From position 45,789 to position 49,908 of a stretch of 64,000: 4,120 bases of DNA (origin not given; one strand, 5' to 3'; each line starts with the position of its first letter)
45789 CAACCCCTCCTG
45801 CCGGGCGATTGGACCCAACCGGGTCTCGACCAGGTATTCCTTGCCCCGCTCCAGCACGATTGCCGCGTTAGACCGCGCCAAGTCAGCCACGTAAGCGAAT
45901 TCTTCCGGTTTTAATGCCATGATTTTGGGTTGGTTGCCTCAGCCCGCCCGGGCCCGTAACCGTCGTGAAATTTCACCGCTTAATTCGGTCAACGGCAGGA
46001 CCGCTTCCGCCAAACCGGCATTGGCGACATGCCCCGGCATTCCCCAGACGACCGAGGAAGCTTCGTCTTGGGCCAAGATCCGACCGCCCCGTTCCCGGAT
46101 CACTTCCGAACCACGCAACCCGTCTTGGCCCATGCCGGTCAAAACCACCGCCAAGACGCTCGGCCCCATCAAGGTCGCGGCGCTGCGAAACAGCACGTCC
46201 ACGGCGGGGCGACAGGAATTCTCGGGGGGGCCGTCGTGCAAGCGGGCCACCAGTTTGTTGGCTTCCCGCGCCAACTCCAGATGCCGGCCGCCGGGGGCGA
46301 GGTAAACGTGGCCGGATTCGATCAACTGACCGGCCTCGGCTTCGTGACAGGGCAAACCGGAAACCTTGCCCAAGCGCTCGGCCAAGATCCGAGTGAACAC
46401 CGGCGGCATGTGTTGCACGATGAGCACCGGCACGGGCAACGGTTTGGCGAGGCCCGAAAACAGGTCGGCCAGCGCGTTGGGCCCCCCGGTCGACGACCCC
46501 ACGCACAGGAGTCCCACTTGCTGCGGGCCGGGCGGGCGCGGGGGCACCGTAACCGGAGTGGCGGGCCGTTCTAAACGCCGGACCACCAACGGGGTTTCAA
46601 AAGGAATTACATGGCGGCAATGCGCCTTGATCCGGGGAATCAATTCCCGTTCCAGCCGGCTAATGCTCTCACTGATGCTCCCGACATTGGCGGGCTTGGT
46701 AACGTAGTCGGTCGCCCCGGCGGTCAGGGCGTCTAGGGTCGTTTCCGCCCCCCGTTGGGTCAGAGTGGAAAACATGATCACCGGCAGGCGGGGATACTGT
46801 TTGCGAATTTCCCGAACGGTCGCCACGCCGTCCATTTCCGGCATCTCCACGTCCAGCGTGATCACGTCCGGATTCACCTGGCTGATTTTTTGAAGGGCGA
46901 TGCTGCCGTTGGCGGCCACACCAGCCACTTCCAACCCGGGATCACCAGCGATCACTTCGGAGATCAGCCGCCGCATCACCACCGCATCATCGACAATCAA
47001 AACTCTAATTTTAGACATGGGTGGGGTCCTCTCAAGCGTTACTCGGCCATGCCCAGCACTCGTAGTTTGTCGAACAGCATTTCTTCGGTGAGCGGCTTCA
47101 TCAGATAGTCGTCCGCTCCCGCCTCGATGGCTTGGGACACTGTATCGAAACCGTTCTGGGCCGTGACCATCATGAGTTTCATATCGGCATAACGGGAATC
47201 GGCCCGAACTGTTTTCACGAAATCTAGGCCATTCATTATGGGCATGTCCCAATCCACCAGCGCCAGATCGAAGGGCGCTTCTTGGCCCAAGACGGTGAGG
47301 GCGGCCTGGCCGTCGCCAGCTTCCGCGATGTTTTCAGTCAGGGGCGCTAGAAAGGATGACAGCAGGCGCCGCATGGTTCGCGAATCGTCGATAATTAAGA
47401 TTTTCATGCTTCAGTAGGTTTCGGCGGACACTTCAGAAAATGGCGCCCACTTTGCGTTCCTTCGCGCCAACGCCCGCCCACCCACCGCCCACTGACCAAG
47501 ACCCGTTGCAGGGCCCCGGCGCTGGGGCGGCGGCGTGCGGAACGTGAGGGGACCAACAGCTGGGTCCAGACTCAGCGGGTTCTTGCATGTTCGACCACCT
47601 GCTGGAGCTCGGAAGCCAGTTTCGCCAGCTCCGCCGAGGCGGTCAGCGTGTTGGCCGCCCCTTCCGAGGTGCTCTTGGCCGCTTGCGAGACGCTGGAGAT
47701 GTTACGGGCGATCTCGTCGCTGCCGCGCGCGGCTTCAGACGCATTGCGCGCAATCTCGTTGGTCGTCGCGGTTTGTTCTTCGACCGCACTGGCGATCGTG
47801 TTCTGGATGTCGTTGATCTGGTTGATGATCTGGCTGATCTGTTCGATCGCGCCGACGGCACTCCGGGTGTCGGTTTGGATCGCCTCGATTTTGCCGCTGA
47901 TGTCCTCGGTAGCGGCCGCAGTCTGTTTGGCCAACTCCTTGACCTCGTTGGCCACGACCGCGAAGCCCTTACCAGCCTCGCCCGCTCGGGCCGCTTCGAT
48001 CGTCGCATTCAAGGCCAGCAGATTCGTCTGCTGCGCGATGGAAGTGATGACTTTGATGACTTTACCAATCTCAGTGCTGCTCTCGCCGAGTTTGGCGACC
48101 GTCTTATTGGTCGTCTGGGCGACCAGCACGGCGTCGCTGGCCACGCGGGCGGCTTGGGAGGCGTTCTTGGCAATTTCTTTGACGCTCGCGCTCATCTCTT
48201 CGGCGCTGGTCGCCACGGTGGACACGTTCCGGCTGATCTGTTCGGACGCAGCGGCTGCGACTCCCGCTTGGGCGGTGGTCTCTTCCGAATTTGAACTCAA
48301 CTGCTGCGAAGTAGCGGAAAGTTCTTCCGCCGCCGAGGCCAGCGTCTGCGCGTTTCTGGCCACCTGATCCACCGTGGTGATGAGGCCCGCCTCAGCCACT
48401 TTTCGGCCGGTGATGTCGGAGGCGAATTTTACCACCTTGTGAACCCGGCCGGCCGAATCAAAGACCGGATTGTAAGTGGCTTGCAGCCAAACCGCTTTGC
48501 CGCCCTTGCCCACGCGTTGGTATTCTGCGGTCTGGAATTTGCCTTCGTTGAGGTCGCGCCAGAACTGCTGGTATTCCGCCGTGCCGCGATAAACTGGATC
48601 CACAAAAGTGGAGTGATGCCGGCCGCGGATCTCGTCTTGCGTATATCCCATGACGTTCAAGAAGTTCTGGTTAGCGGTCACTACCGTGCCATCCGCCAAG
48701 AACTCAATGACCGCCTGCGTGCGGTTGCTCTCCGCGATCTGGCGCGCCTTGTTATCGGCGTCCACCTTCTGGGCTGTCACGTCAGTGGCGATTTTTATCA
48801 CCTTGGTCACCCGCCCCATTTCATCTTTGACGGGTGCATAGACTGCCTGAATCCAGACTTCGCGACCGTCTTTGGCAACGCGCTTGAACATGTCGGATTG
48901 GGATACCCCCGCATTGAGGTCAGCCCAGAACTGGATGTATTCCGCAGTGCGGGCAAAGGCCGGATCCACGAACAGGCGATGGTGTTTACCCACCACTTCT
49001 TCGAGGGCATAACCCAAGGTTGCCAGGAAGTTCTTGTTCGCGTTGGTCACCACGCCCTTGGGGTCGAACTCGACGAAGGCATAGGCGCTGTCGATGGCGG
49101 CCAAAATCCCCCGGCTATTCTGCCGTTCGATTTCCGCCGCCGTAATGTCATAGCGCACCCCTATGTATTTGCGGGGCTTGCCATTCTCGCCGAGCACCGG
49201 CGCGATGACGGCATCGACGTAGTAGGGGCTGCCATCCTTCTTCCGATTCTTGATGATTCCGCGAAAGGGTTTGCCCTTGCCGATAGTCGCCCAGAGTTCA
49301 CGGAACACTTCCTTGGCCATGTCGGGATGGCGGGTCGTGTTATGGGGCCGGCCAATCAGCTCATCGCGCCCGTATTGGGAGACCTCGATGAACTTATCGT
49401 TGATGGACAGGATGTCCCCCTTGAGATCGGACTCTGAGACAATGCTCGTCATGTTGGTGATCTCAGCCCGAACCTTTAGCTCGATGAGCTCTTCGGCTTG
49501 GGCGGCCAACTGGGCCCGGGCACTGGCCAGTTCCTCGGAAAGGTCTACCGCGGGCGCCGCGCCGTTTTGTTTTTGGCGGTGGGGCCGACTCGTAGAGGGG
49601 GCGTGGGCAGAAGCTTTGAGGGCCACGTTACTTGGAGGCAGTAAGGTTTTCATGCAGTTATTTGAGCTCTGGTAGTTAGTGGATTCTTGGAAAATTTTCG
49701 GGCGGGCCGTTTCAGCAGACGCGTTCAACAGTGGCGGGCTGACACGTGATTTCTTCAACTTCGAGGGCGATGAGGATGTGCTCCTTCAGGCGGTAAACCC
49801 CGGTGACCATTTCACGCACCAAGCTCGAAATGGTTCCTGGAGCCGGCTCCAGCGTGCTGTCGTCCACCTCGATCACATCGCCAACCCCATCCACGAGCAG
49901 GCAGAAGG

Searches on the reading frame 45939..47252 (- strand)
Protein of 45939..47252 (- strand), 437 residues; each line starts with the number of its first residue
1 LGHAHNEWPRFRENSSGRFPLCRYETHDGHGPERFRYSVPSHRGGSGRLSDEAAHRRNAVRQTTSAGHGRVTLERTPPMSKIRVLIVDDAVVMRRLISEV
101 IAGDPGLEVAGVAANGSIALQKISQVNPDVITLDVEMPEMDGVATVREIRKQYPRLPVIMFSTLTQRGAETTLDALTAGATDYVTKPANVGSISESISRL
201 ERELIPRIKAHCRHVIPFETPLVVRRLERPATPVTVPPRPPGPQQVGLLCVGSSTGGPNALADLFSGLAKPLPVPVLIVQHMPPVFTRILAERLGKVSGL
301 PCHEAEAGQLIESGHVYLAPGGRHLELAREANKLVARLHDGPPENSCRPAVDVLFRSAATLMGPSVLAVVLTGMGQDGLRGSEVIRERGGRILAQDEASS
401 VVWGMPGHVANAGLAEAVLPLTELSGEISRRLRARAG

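Call 15: search_protein_families(library=pfam, proteins=[window:45939-47252:-], max_evalue=0.001)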
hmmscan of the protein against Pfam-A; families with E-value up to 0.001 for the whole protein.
window:45939-47252:- (437 aa): 2 families
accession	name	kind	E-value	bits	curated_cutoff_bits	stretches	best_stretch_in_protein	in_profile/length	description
PF01339.22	CheB_methylest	-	1.5e-60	204.4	24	1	250-428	2-174/174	CheB methylesterase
PF00072.30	Response_reg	-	4.6e-26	91.6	30.2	1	84-196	1-109/111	Response regulator receiver domain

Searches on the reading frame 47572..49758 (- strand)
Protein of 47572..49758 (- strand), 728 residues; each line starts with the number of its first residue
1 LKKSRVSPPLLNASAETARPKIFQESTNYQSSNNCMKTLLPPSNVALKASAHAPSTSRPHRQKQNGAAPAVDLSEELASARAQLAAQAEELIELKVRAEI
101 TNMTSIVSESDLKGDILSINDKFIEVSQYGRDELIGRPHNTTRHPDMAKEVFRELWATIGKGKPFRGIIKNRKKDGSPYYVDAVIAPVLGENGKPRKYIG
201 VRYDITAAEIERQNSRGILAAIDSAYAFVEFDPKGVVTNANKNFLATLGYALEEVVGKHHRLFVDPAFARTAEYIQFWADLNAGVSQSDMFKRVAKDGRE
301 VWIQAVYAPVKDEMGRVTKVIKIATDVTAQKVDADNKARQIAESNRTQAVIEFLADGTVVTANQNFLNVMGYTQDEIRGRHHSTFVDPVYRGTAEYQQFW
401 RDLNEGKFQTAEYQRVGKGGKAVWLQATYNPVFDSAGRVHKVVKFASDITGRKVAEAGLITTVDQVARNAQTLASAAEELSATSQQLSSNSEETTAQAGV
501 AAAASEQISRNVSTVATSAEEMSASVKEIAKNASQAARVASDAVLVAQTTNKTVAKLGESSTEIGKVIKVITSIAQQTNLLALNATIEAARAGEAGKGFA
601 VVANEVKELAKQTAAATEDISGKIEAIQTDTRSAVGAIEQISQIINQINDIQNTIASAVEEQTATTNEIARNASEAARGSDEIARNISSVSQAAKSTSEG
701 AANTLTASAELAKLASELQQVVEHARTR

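Call 15: search_protein_families(library=pfam, proteins=[window:47572-49758:-], max_evalue=0.001)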
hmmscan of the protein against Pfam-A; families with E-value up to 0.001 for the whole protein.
window:47572-49758:- (728 aa): 6 families
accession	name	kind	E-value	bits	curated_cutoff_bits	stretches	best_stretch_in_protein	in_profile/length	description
PF08447.18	PAS_3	-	4.1e-46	155.6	25.6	3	117-201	2-88/89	PAS fold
PF13426.13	PAS_9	-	1.5e-36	125.2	27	3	106-207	4-103/103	PAS domain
PF08448.16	PAS_4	-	3.5e-35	121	23.1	3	348-453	6-109/110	PAS fold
PF00015.26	MCPsignal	-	1.4e-34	119.9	34.6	1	533-695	4-166/172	Methyl-accepting chemotaxis protein (MCP) signalling domain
PF00989.32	PAS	-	1.1e-27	96.7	22.6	3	96-201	3-109/113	PAS fold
PF13188.13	PAS_8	-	6.5e-06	26.3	21.8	0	221-257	9-44/65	PAS domain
